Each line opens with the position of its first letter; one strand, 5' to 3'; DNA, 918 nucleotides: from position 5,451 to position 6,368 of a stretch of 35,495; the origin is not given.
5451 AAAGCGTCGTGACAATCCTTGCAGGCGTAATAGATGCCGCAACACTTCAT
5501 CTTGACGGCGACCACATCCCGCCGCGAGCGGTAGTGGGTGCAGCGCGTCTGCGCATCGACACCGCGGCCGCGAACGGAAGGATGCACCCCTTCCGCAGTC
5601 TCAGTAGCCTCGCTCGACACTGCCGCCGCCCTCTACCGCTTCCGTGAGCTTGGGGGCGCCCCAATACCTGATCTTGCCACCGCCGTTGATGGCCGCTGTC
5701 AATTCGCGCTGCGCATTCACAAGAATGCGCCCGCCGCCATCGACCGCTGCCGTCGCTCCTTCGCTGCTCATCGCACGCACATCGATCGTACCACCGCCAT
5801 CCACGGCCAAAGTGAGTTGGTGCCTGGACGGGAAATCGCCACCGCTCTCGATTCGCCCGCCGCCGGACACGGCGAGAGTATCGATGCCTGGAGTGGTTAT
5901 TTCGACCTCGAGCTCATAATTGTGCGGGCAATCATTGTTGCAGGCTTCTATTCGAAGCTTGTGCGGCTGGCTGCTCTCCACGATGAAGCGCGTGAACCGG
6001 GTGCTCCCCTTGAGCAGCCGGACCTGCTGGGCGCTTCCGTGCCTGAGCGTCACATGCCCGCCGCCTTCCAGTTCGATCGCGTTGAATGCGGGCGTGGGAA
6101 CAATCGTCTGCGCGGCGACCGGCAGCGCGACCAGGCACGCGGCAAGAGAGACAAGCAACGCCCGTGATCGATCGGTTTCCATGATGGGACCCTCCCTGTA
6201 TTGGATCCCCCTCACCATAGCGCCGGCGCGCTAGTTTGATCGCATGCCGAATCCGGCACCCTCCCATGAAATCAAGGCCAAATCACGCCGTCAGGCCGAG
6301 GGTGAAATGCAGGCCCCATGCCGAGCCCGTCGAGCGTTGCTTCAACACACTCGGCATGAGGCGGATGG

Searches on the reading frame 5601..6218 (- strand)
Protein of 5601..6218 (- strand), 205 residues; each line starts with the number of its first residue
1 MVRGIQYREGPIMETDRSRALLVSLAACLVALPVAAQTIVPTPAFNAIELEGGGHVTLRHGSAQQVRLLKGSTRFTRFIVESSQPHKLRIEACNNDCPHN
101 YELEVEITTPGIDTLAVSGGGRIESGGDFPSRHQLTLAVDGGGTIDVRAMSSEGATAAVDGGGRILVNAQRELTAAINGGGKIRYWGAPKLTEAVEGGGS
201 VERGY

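Call 9: search_protein_families(library=pfam, proteins=[window:5601-6218:-], max_evalue=0.001)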
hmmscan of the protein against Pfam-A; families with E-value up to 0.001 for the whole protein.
window:5601-6218:- (205 aa): 1 family
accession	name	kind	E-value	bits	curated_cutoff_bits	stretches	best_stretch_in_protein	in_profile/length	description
PF10988.14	DUF2807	-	4.5e-18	66.1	24.2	2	134-189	126-181/181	Putative auto-transporter adhesin, head GIN domain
